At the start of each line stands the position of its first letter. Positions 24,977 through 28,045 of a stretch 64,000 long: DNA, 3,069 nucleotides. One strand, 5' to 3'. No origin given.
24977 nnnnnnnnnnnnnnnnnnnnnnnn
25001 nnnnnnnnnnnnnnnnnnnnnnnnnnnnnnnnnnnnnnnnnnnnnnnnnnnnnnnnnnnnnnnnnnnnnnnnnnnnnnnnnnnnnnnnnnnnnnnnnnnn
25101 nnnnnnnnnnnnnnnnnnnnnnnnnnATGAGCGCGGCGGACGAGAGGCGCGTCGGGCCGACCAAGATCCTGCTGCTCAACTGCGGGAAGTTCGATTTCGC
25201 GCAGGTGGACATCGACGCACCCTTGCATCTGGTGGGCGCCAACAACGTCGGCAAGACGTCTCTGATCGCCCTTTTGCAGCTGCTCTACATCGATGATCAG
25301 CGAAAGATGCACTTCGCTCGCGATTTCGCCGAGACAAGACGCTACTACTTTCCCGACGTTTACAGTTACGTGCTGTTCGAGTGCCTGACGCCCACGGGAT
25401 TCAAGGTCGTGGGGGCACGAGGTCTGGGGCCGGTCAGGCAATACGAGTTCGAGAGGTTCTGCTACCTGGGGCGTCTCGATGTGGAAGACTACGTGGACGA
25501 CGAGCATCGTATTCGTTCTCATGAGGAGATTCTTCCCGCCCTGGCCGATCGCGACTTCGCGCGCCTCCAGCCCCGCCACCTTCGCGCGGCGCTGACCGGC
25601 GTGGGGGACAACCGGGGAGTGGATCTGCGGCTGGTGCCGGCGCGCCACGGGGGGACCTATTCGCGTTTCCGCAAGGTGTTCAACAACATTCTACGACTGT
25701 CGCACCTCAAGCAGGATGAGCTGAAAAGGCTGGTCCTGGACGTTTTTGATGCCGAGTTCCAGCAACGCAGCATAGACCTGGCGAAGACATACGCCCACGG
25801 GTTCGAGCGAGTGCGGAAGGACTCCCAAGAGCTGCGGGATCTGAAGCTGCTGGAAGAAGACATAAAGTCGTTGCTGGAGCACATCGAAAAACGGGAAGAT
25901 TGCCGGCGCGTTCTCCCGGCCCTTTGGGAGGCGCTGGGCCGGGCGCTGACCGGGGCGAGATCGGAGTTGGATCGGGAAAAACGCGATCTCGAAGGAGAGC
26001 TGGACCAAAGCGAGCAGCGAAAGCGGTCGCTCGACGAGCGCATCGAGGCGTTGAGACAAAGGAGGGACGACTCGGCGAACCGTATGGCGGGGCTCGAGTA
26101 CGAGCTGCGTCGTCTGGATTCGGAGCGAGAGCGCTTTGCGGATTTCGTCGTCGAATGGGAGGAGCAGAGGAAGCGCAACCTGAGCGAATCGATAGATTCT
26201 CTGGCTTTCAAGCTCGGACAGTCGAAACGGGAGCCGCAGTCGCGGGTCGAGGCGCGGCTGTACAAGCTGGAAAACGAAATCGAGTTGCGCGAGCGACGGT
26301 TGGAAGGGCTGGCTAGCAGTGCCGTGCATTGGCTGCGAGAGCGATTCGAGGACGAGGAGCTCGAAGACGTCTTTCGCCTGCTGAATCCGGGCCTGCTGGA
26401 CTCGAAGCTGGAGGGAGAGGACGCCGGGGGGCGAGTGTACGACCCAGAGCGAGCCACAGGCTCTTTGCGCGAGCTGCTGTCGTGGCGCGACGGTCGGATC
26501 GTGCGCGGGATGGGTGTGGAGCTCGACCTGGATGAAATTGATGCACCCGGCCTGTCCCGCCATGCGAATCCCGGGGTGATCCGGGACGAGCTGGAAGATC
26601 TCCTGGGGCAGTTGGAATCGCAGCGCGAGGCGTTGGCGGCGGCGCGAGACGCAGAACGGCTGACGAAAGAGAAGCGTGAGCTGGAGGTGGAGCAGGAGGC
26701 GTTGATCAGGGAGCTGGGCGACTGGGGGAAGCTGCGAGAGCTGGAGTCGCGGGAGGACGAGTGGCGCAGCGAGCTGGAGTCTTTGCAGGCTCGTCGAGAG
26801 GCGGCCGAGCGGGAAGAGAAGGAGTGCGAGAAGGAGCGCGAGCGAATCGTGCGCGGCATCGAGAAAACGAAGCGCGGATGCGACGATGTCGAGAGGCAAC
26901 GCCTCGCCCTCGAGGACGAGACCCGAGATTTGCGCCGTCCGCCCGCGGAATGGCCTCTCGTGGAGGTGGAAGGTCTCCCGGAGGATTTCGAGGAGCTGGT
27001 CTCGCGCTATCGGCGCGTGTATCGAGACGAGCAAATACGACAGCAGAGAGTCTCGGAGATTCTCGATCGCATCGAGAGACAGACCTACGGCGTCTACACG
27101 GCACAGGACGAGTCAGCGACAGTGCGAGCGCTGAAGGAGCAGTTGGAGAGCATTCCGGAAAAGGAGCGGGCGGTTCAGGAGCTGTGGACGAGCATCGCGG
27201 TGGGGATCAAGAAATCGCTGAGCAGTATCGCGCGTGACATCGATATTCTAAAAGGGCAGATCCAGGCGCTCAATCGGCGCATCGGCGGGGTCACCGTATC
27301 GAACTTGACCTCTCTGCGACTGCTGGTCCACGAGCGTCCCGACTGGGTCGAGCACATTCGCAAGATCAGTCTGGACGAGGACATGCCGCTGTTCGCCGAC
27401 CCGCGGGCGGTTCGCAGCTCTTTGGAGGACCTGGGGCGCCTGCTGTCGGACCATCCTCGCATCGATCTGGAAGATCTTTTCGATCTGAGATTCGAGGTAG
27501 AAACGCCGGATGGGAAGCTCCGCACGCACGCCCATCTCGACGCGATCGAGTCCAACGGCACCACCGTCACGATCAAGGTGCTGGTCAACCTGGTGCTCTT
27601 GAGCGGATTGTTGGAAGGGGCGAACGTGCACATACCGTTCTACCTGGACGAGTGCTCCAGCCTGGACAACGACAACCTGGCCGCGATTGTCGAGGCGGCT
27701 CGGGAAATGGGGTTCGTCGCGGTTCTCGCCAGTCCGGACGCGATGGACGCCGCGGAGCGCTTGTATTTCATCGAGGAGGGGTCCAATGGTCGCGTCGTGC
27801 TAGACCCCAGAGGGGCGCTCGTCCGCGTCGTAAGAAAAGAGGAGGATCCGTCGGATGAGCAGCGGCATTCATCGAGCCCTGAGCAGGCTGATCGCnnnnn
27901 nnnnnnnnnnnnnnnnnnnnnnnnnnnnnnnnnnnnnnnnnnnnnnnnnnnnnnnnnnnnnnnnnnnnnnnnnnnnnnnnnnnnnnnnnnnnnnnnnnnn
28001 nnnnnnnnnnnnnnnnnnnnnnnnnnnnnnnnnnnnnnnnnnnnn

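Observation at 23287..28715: Compact, divergent Wadjet/Mks-like operon: kleisin-like, small WH-like, SMC-like ATPase and Toprim nuclease candidate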

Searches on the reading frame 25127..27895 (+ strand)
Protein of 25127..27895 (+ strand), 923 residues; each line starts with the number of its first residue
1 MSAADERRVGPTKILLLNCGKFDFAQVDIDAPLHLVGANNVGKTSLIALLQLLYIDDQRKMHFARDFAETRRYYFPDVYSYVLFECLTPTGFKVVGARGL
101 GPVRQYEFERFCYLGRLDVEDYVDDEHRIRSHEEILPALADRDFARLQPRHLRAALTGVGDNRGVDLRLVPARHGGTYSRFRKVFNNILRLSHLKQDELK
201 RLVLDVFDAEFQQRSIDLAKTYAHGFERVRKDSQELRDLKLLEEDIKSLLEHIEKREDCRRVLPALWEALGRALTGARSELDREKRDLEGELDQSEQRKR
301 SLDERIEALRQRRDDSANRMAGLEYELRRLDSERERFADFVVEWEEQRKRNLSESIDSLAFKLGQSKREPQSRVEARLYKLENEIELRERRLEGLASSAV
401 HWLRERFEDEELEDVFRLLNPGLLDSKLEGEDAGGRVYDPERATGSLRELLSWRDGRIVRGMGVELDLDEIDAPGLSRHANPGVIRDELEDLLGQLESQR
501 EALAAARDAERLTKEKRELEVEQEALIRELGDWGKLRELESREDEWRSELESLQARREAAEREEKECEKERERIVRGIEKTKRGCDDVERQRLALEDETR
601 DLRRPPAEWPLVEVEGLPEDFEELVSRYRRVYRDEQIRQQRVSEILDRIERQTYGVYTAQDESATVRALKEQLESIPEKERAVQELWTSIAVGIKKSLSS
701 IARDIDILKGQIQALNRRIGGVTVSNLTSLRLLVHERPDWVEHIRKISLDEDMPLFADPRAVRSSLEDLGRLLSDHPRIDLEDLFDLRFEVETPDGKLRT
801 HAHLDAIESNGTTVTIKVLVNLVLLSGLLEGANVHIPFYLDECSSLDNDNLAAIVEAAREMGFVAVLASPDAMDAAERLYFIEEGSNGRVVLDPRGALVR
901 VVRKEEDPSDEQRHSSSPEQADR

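Call 3: search_protein_families(library=pfam, proteins=[window:25127-27895:+], max_evalue=1)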
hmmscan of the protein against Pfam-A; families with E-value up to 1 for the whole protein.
window:25127-27895:+ (923 aa): 5 families
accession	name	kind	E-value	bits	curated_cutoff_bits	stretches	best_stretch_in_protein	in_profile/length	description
PF12128.14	DUF3584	-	8.6e-05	20.7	31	2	27-86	14-73/1191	Protein of unknown function (DUF3584)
PF13175.12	AAA_15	-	0.00071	19.7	32.1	1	14-59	6-52/374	AAA ATPase domain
PF13555.12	AAA_29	-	0.0051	17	27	1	13-57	3-50/61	P-loop containing region of AAA domain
PF13304.12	AAA_21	-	0.019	15.5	27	1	35-71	4-37/304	AAA domain, putative AbiEii toxin, Type IV TA system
PF08477.19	Roc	-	0.26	12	27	0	34-68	3-37/119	Ras of Complex, Roc, domain of DAPkinase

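Call 4: search_protein_families(library=padloc, proteins=[window:25127-27895:+], max_evalue=1)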
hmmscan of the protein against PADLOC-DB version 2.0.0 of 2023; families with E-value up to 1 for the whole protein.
window:25127-27895:+ (923 aa): 23 families
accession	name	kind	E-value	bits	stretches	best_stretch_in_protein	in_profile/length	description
PDLC00519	JetC1|JetC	-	1.4e-09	34.7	3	488-720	228-451/1097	DUF3584 domain; MukB-like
PDLC00076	GajA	-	9.4e-05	19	1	20-71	12-65/700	AAA ATPase domain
PDLC00551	JetC2|JetC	-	0.00017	17.5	2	211-356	478-624/1365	DUF3584 domain; MukB-like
PDLC02979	AriA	-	0.00039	18.3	1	14-57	6-50/373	-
PDLC00082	GajA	-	0.00053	16.5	1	21-82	13-75/694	AAA ATPase domain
PDLC03859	LmuB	-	0.0007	16.9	1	35-713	29-491/611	-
PDLC03865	LmuB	-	0.00096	15.4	2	491-717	287-495/1007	-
PDLC00067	GajA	-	0.0012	15.5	1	27-61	21-55/604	AAA ATPase domain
PDLC02915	ATPase-Toprim_I-B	-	0.0022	14.9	1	13-56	5-48/623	-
PDLC02980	AriA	-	0.0035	15.4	1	35-57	4-28/304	-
PDLC00093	GajA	-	0.0047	13.7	1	35-68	28-59/736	AAA ATPase domain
PDLC00069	GajA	-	0.0064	12.9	1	18-69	10-62/687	AAA ATPase domain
PDLC00079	GajA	-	0.0067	13.3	1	26-67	18-60/702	AAA ATPase domain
PDLC00063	GajA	-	0.0067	13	1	35-76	28-68/679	AAA ATPase domain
PDLC00065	GajA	-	0.0068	13.2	1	35-67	35-65/670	AAA ATPase domain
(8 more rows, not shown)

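Call 5: search_protein_families(library=ncbifam, proteins=[window:25127-27895:+], max_evalue=1)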
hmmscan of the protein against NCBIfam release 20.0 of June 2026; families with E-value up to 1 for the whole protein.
window:25127-27895:+ (923 aa): 9 families
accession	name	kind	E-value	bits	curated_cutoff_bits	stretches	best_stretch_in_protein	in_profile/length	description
NF040859.1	condensinMksF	equivalog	1e-71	242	1900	1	7-887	4-910/926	Mks condensin complex protein MksF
TIGR02168.1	SMC_prok_B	equivalog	1.1e-07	30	567.35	2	497-684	327-514/1181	chromosome segregation protein SMC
NF003034.1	PRK03918.1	equivalog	6.7e-07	27.7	700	2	503-719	334-548/878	DNA double-strand break repair ATPase Rad50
TIGR04523.1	Mplasa_alph_rch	subfamily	0.00094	17.2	270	1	237-385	440-591/745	helix-rich protein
NF045487.1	ASRP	equivalog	0.0017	17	300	2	261-408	358-481/593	archaea-specific SMC-related protein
NF045780.1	TrlF_fam_ATP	equivalog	0.002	16.9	350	1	190-393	411-623/944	TrlF family AAA-like ATPase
TIGR02169.1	SMC_prok_A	equivalog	0.0025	15.6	729.4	2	498-715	682-902/1165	chromosome segregation protein SMC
NF038234.1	retron_eff_Eco8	equivalog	0.12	10.9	250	1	13-55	5-48/679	retron Eco8 family effector endonuclease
NF045998.1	cleave_ABC_plasm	equivalog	0.13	10.4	500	1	22-60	485-523/673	Mbov_0121 family peptidase domain-containing ABC transporter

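Call 8: search_solved_structures(query=window:25127-27895:+, max_evalue=1)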
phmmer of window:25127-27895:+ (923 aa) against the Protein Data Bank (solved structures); distinct sequences matched with E-value up to 1: 3.
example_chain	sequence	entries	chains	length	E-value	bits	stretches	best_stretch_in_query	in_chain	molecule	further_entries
9tlw_A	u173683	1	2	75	0.0012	20.3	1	273-331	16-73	Sc-apCC-2-MCL-1-4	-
5to5_A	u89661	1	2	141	0.47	11.7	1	205-290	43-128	Nucleoprotein TPR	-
4oko_A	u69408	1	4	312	0.74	11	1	64-120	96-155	Rapid Encystment Phenotype Protein 34 KDa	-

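Call 20: find_homologous_proteins(query=window:25127-27895:+)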
Query window:25127-27895:+ (923 aa): 198 proteins with E <= 0.001 among 8000 candidates; the best 120 are listed.
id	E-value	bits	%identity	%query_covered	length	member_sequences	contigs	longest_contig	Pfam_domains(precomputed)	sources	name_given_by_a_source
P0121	0.0e+0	2010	100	100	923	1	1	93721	PF28007.1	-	-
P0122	0.0e+0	1204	61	98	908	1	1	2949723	PF12128.15,PF28007.1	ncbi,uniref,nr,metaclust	ncbi:hypothetical protein [Kiritimatiella glycovorans]|uniref:Chromosome segregation protein n=1 Tax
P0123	0.0e+0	1186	61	98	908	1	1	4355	PF12128.15,PF28007.1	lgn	-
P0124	0.0e+0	1183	61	97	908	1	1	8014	PF12128.15,PF28007.1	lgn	-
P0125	0.0e+0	1180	61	98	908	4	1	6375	PF12128.15,PF28007.1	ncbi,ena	-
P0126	0.0e+0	1161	60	98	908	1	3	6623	PF12128.15,PF28007.1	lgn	-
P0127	0.0e+0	1148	59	97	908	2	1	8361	PF12128.15,PF28007.1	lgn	-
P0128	0.0e+0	1030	54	97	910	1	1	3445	PF12128.15,PF28007.1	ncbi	-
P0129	1.6e-291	988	51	98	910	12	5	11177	PF12128.15,PF28007.1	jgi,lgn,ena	-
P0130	2.2e-289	981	50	98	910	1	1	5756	PF12128.15,PF28007.1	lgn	-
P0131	2.4e-289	981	51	97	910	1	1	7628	PF28007.1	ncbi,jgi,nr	ncbi:MAG: hypothetical protein RBU21_12485 [FCB group bacterium]|jgi:hypothetical protein|nr:hypothe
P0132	5.8e-289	979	51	98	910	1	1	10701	PF12128.15,PF28007.1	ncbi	-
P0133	2.9e-288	977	50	97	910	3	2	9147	PF28007.1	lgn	-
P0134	1.2e-287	975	51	98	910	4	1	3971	PF12128.15,PF28007.1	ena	-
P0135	2.1e-287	974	50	98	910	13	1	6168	PF12128.15,PF28007.1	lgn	-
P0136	6.5e-286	969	51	97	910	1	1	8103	PF28007.1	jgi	-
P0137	9.3e-286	969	50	97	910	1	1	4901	PF12128.15,PF28007.1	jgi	-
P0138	1.2e-285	968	50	98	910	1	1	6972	PF12128.15,PF28007.1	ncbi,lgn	-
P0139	1.2e-285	968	51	98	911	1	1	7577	PF12128.15,PF28007.1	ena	-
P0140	1.6e-285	968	49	98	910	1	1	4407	PF12128.15,PF28007.1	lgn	-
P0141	4.0e-285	967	50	98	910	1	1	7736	PF12128.15,PF28007.1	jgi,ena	-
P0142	9.6e-285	965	50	97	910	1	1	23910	PF12128.15,PF28007.1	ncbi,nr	ncbi:MAG: hypothetical protein PHO37_13880 [Kiritimatiellae bacterium]|nr:hypothetical protein [Kiri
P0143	3.5e-284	963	52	97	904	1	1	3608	PF12128.15,PF28007.1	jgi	jgi:hypothetical protein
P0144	5.6e-284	963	50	97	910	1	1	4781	PF12128.15,PF28007.1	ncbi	-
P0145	2.2e-283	961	50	97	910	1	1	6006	PF28007.1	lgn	-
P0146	3.4e-283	960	50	97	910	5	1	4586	PF28007.1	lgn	-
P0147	4.0e-283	960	50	98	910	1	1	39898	PF12128.15,PF28007.1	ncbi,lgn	-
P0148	5.5e-283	959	50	97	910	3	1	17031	PF28007.1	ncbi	-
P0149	7.0e-283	959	50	97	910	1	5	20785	PF28007.1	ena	-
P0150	6.8e-281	953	50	97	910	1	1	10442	PF12128.15,PF28007.1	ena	-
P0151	7.6e-281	952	50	98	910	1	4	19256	PF12128.15,PF28007.1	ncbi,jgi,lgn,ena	jgi:hypothetical protein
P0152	1.9e-280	951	50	98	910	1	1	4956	PF28007.1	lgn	-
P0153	2.3e-280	951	50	97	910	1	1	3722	PF12128.15,PF28007.1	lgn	-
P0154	3.5e-280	950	50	98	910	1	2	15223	PF28007.1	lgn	-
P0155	5.2e-280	950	49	97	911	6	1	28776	PF28007.1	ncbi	-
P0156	1.0e-279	949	50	97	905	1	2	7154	PF28007.1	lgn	-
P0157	1.6e-278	945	50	97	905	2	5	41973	PF12128.15,PF28007.1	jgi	jgi:hypothetical protein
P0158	5.5e-278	943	51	98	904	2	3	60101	PF12128.15,PF28007.1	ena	-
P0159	2.8e-277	941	49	97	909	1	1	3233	PF28007.1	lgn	-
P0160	3.1e-277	940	49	98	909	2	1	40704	PF28007.1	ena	-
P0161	1.0e-276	939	49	97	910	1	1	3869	PF28007.1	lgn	-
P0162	2.3e-276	938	49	98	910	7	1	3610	PF28007.1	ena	-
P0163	3.7e-276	937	52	97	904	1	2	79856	PF12128.15,PF28007.1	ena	-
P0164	7.9e-276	936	48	98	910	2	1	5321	PF12128.15,PF28007.1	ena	-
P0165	1.0e-275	935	50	96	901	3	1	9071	PF28007.1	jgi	-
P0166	5.9e-275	933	49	98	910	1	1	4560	PF28007.1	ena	-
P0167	1.1e-272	925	47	98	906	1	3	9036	PF28007.1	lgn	-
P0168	2.8e-272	924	51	98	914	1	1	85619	PF12128.15,PF07889.18,PF28007.1,PF13304.13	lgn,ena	-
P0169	6.6e-272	923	49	97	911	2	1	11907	PF28007.1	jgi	jgi:hypothetical protein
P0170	4.4e-271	920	49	97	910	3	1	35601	PF12128.15,PF28007.1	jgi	-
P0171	5.5e-271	920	49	97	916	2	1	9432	PF28007.1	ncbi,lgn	-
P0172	6.9e-271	919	49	97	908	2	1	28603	PF28007.1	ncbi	ncbi:MAG: hypothetical protein R6X19_04145 [Kiritimatiellia bacterium]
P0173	1.1e-269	915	49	97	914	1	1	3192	PF12128.15,PF28007.1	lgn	-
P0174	7.9e-269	913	48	98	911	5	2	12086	PF28007.1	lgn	-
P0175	1.0e-267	909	49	97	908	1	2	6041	PF12128.15,PF28007.1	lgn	-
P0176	8.6e-264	896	47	98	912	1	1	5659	PF28007.1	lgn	-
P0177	2.0e-263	895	49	97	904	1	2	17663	PF28007.1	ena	-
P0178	6.6e-261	886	47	98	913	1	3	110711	PF28007.1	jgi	jgi:hypothetical protein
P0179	8.0e-259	880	45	98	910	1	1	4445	PF28007.1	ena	-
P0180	2.9e-255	868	46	97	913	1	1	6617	PF28007.1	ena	-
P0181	5.4e-254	864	48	98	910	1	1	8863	PF12128.15,PF28007.1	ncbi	-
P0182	7.7e-251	853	47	97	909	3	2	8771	PF12128.15,PF28007.1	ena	-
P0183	3.7e-247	841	48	91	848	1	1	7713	PF28007.1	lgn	-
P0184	3.5e-244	831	47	98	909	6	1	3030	PF12128.15,PF28007.1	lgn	-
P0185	1.4e-240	819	46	97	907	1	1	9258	PF12128.15,PF28007.1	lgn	-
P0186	2.2e-237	809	46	97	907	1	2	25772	PF12128.15,PF28007.1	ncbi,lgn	-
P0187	4.8e-235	801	45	97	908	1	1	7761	PF12128.15,PF28007.1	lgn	-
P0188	4.1e-227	775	44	98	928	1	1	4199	PF12128.15,PF28007.1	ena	-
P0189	2.4e-226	772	45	97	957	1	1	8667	PF12128.15,PF28007.1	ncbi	-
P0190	2.1e-224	766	44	97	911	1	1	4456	PF28007.1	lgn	-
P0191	3.5e-223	762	43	98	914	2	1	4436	PF12128.15,PF28007.1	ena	-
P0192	1.4e-222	760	44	98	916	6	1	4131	PF12128.15,PF28007.1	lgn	-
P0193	1.5e-222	760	44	97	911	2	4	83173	PF12128.15,PF28007.1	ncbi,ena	-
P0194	3.7e-222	758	46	97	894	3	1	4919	PF28007.1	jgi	jgi:hypothetical protein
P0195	5.3e-222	758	41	98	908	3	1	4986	PF28007.1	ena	-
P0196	1.3e-221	756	44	98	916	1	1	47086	PF12128.15,PF28007.1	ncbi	-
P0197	8.0e-221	754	44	99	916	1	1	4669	PF12128.15,PF28007.1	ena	-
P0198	1.1e-220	753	42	98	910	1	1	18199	PF12128.15,PF28007.1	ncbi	-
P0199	3.3e-220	752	42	98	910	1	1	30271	PF12128.15,PF28007.1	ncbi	-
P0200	4.5e-220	751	43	97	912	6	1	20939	PF12128.15,PF28007.1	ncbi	-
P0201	7.0e-220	751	42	98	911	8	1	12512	PF12128.15,PF28007.1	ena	-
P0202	1.2e-219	750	41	98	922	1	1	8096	PF28007.1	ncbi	-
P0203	9.5e-219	747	40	98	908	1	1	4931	PF28007.1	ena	-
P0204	2.1e-218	746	45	97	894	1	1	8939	PF28007.1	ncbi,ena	-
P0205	1.2e-217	743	42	96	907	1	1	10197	PF12128.15,PF28007.1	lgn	-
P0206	4.8e-216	738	42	96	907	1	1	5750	PF28007.1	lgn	-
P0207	6.5e-216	738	42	97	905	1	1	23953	PF28007.1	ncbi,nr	ncbi:MAG: hypothetical protein NTY45_04305 [Elusimicrobia bacterium]|nr:hypothetical protein [Elusim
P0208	1.5e-215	736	41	98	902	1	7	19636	PF28007.1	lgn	-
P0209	2.3e-215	736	45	97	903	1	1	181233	PF28007.1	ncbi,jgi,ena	-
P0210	6.5e-215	734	43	97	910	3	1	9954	PF12128.15,PF28007.1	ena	-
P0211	2.4e-214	732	43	96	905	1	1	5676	PF28007.1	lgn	-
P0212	9.6e-214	730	42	97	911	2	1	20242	PF28007.1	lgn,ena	-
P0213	2.2e-213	729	45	97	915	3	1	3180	PF28007.1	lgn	-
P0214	4.7e-213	728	42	97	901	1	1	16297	PF28007.1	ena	-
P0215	7.4e-213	727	43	96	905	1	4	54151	PF04508.18,PF28007.1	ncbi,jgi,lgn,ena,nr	ncbi:MAG: hypothetical protein A2234_00830 [Elusimicrobia bacterium RIFOXYA2_FULL_58_8]|nr:MAG: hypo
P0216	1.5e-212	726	42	97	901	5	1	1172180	PF28007.1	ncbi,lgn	ncbi:MAG: hypothetical protein R2940_13090 [Syntrophotaleaceae bacterium]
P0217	1.5e-212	726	42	96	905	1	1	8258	PF28007.1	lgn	-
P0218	2.5e-212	726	43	96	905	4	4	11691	PF28007.1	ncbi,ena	-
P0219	2.9e-212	725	42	96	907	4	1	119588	PF28007.1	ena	-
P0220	3.8e-212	725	44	97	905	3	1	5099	PF28007.1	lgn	-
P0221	2.5e-211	722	42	96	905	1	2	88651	PF28007.1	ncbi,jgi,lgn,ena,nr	ncbi:MAG TPA: hypothetical protein DCS63_00555 [Elusimicrobia bacterium]|nr:hypothetical protein [El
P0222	3.2e-211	722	42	96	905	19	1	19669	PF28007.1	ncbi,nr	ncbi:MAG: hypothetical protein Q7R35_15745 [Elusimicrobiota bacterium]|nr:hypothetical protein [Elus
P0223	5.1e-211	721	42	98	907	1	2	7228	PF28007.1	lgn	-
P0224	1.7e-210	720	41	97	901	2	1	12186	PF12128.15,PF28007.1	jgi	jgi:predicted nucleic acid-binding Zn-ribbon protein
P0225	2.3e-210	719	43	96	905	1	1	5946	PF28007.1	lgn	-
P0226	2.8e-210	719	43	97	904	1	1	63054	PF28007.1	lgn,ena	-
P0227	3.0e-210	719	42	97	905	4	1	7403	PF28007.1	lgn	-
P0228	3.7e-210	719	42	96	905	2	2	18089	PF28007.1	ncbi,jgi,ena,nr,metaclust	ncbi:MAG: hypothetical protein COT18_07080 [Elusimicrobia bacterium CG08_land_8_20_14_0_20_59_10]|nr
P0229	5.2e-210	718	44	98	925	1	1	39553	PF12128.15,PF28007.1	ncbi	-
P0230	1.2e-209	717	42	97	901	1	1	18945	PF28007.1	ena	-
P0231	1.5e-208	713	41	97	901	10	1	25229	PF28007.1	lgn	-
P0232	2.3e-207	709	42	97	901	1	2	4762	PF28007.1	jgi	-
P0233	9.6e-207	707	41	97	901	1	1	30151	PF28007.1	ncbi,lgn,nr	ncbi:MAG: hypothetical protein K9K37_04240 [Desulfocapsa sp.]|nr:hypothetical protein [Desulfocapsa 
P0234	2.5e-206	706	41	97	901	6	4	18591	PF12128.15,PF28007.1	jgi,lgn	-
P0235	3.5e-206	705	40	97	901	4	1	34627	PF12128.15,PF28007.1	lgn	-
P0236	9.1e-206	704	40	97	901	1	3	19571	PF28007.1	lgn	-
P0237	1.6e-205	703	41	97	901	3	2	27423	PF28007.1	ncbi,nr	ncbi:MAG: hypothetical protein KKD01_13825 [Proteobacteria bacterium]|nr:hypothetical protein [Pseud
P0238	2.2e-205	703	41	98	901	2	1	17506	PF28007.1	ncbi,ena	-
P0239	6.9e-205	701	42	97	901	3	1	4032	PF28007.1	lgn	-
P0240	1.1e-204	700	40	97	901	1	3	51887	PF28007.1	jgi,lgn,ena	jgi:predicted nucleic acid-binding Zn-ribbon protein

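Call 31: find_encoding_contigs(protein=P0121, flank=10000, max_places=2)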
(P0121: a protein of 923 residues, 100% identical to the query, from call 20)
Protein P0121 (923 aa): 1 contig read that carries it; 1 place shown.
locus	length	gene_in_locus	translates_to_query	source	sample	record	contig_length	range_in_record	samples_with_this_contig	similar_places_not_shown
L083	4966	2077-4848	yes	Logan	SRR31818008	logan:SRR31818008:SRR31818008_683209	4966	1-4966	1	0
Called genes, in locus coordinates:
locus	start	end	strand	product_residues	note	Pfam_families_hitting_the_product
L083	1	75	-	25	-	?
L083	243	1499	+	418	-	PF28010:MksB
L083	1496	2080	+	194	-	PF21980:MksE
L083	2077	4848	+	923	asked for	PF28007:MksF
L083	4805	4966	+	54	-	?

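Call 45: search_solved_structures(query=A5, max_evalue=1)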
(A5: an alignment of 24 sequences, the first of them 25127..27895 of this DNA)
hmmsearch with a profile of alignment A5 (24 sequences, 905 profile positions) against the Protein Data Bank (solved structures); distinct sequences matched with E-value up to 1: 121 (the best 60 are shown).
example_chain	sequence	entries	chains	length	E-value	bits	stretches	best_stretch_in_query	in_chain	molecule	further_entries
6zff_A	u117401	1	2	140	0.00021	22.9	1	547-665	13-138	DNA double-strand break repair Rad50 ATPase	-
9ugr_A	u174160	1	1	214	0.00028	22.5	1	505-701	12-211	Syn-F4-Link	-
1l8d_A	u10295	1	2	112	0.00051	21.6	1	555-645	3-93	DNA double-strand break repair rad50 ATPase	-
9exq_D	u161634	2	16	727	0.0025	19.3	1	479-637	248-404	Putative transmembrane protein Wzc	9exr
7ni2_A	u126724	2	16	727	0.0025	19.3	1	479-637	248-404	Tyrosine-protein kinase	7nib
9i2q_D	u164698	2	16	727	0.0025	19.3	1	479-637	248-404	Putative transmembrane protein Wzc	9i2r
9exo_H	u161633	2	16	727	0.0025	19.3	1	479-637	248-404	Putative transmembrane protein Wzc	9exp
7nhr_A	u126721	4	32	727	0.0025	19.3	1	479-637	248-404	Putative transmembrane protein Wzc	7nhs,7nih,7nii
6egc_A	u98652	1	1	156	0.0027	19.2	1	537-674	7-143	SC_2L4HC2_23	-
8qae_A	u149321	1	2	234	0.0039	18.7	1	439-634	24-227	sc-apCC-6-SLLA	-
6pfp_A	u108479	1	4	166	0.0058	18.1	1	487-588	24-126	Myosin-7 fused to GP7 and EB1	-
5xg2_A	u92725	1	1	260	0.006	18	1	242-389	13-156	Chromosome partition protein Smc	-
9lwi_A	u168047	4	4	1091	0.0072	17.8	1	483-690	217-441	Structural maintenance of chromosomes protein 6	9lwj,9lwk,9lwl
9rgy_A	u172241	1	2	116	0.0074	17.7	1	477-591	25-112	sc-apCC3-CW-0NTT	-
8qox_B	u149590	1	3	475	0.0077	17.7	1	274-584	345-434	Conserved membrane protein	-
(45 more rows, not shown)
